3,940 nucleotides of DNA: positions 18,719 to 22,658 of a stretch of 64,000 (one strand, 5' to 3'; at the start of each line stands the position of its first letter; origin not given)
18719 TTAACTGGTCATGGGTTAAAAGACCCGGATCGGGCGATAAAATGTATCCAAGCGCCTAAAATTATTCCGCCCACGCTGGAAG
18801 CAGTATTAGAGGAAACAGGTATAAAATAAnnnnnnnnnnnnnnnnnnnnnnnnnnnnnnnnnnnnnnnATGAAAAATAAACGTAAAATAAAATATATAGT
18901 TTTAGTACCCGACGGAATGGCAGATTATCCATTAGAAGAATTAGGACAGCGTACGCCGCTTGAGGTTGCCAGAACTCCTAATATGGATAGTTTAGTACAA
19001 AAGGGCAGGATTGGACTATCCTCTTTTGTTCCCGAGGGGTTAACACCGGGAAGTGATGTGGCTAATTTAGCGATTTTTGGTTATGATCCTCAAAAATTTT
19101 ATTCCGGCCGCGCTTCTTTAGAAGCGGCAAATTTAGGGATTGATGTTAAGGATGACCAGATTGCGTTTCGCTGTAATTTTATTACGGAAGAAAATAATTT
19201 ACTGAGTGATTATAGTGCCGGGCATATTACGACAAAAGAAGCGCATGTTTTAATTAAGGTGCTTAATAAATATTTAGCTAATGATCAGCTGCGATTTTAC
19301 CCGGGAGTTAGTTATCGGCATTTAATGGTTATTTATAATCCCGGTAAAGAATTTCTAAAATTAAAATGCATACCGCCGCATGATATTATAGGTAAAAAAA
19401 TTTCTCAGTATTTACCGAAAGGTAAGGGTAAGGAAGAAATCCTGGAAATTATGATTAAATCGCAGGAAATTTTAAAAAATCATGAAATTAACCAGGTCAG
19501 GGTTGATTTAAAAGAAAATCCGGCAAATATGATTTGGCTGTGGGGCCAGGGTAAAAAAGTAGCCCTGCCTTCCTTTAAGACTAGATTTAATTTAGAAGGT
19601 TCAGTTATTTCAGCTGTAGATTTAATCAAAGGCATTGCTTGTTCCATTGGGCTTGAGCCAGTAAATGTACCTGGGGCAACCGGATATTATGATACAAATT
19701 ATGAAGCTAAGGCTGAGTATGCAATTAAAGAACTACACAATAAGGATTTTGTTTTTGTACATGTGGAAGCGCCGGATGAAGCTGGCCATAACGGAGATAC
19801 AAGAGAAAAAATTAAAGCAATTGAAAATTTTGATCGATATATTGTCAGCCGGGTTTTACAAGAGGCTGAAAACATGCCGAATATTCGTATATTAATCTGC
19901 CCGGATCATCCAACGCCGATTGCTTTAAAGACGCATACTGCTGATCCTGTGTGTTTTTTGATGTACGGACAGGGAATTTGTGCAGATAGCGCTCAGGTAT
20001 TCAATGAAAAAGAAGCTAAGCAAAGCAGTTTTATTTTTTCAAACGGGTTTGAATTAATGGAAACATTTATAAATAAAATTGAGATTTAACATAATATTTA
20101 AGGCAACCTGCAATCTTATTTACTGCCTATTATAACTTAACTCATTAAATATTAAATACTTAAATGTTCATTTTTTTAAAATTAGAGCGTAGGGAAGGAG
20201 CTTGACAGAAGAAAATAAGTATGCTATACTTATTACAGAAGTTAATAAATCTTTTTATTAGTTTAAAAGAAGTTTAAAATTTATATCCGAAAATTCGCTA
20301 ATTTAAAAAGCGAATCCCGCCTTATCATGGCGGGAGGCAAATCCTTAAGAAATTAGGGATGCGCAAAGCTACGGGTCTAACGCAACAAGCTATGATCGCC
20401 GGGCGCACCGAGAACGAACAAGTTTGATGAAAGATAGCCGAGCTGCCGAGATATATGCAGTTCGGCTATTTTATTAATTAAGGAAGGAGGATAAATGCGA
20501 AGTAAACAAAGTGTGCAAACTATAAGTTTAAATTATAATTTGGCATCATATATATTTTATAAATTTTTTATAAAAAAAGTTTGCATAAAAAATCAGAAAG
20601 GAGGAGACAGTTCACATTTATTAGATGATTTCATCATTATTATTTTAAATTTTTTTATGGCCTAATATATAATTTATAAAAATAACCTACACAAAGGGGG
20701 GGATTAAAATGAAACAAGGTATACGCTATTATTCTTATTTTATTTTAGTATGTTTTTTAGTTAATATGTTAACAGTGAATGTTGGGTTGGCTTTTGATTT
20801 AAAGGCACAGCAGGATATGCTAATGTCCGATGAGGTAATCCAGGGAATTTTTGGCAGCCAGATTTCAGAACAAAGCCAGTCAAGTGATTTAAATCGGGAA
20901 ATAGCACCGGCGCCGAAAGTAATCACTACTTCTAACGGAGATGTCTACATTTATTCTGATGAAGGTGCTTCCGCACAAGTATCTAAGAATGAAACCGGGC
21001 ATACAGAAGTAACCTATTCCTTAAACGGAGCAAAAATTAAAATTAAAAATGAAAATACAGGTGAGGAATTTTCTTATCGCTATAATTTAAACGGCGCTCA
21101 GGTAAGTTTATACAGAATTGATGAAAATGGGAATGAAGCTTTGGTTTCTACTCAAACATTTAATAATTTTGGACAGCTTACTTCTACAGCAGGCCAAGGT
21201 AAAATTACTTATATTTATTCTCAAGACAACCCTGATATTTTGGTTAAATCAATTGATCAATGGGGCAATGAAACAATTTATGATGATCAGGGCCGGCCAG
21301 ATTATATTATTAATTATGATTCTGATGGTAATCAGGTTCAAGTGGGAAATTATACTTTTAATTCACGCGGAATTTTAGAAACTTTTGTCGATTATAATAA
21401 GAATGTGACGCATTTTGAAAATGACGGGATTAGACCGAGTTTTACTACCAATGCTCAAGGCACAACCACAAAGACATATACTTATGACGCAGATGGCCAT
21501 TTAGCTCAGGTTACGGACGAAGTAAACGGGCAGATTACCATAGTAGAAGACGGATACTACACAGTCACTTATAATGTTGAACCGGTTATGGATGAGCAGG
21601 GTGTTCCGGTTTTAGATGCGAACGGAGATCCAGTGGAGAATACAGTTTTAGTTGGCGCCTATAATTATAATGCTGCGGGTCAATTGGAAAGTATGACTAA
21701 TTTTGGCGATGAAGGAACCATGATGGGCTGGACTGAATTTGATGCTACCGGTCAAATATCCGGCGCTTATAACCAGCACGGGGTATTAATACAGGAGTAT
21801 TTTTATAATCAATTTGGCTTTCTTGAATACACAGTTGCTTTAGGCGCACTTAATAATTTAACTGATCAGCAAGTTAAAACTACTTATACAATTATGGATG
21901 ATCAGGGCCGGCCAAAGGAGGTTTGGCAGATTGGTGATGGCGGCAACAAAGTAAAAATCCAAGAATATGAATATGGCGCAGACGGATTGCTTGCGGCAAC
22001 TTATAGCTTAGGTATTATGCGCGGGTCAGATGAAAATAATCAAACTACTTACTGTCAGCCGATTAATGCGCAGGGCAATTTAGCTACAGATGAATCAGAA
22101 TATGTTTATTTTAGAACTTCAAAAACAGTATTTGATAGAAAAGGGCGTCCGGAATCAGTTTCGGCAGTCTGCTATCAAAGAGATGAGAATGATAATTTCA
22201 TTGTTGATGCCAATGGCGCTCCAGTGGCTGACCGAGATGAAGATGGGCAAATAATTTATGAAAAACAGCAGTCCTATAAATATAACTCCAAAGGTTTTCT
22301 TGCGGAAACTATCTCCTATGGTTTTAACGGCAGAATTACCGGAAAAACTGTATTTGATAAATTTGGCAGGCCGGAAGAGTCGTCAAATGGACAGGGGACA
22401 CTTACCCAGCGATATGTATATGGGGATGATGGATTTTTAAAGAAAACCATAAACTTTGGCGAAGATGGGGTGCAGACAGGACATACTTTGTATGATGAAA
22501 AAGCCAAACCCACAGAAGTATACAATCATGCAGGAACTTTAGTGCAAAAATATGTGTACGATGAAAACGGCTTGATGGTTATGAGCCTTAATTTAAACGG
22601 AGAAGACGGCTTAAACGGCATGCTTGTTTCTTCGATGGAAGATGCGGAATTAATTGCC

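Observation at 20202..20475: Independently promoted and terminated ~240-nt structured RNA candidate upstream of the giant gene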

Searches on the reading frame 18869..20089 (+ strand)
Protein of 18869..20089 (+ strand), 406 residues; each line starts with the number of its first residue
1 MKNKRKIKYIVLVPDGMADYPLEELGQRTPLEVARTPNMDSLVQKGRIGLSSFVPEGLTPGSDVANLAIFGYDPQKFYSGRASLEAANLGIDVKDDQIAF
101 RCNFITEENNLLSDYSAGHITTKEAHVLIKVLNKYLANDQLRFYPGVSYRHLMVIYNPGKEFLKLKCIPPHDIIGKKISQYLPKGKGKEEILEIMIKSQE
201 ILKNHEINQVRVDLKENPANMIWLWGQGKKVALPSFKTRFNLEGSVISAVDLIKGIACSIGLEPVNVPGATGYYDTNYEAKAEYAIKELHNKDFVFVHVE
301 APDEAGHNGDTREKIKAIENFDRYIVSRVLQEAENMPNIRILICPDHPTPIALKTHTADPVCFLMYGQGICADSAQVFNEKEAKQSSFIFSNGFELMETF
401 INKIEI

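Call 8: search_protein_families(library=pfam, proteins=[window:18869-20089:+], max_evalue=0.01)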
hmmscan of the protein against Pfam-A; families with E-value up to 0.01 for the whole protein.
window:18869-20089:+ (406 aa): 2 families
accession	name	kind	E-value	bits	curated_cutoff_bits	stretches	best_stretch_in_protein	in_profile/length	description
PF10143.14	PhosphMutase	-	4.2e-56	189.9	21.5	1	44-208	2-170/170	2,3-bisphosphoglycerate-independent phosphoglycerate mutase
PF01676.23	Metalloenzyme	-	6.7e-45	154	24.3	1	8-386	2-235/252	Metalloenzyme superfamily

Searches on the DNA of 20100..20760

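Call 5: search_rna_families(source=window, start=20100, end=20760, threshold=evalue, max_evalue=1, show_alignments=3)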
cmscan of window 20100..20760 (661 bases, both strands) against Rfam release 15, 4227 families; matches with E-value up to 1: 4.
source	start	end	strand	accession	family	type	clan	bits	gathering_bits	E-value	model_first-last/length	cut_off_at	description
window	20326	20450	+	RF01051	c-di-GMP-I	Cis-reg; riboswitch;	CL00126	48.2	35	2.5e-08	1-87/87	no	c-di-GMP-I riboswitch aptamer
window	20586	20647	-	RF00353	snoR31_Z110_Z27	Gene; snRNA; snoRNA; CD-box;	-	23.9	45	0.8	1-97/97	no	Small nucleolar RNA snoR31/Z110/Z27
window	20581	20648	-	RF00580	SNORD91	Gene; snRNA; snoRNA; CD-box;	-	20.1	51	0.97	1-95/95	no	Small nucleolar RNA SNORD91 family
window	20585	20644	-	RF00335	snoZ13_snr52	Gene; snRNA; snoRNA; CD-box;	-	19.7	47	0.83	1-101/101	no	Small nucleolar RNA Z13/snr52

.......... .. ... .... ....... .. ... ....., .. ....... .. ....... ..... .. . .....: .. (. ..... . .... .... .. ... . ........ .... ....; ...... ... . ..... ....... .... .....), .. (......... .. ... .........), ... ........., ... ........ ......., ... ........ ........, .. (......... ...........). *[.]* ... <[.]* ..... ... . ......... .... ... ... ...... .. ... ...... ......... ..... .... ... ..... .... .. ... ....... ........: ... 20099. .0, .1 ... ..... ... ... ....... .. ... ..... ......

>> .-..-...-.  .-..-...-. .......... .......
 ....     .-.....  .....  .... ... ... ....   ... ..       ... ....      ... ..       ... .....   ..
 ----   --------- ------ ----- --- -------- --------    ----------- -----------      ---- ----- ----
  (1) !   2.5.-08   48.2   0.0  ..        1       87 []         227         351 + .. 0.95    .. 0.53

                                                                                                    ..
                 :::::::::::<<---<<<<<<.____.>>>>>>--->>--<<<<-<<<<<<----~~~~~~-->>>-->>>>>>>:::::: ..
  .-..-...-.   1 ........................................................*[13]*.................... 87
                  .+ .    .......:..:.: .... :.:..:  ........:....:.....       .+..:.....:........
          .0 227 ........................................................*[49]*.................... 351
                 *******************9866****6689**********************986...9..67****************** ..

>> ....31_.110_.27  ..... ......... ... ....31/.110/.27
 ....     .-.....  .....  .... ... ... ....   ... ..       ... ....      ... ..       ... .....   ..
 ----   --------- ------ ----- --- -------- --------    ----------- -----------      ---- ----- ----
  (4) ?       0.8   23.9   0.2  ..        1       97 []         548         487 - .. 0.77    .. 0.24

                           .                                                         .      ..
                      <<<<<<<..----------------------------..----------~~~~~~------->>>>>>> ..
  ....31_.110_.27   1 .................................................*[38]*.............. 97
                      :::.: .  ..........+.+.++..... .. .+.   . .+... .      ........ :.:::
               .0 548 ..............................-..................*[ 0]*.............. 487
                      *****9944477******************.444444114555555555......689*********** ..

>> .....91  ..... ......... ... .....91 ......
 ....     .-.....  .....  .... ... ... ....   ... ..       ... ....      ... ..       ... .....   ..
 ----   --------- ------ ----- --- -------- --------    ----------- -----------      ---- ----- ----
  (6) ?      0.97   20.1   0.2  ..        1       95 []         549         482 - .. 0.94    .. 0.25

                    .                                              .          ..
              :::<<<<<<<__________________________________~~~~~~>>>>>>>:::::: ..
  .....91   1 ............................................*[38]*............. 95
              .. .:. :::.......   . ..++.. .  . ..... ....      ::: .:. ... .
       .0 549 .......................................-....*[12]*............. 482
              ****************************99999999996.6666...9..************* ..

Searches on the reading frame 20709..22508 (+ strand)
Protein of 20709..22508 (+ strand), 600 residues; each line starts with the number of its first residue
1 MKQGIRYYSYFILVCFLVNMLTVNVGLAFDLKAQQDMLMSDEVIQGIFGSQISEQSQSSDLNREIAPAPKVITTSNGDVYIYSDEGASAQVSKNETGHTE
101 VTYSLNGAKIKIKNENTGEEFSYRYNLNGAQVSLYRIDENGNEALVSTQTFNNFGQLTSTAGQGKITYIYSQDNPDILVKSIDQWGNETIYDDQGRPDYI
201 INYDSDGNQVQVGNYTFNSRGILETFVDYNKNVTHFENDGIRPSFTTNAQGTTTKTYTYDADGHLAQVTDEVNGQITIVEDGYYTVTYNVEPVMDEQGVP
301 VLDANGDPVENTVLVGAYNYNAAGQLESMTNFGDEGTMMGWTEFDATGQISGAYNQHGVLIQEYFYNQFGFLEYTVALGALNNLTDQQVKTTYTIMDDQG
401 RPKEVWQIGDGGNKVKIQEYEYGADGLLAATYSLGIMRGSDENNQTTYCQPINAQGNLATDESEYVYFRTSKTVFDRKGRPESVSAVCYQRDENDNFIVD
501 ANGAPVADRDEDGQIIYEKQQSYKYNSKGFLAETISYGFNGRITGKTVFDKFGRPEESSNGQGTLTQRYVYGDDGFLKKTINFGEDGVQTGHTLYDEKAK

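Call 11: find_related_loci(query=window:20709-22508:+, collection=genome_contigs, flank=4000)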
Query window:20709-22508:+ (600 aa) in genome_contigs; peptide patterns used: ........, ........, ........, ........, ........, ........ (x = any residue, [..] = any of these).
281 stretches matched a pattern, but none encodes a relative of the query by tblastn (E <= 1e-3).
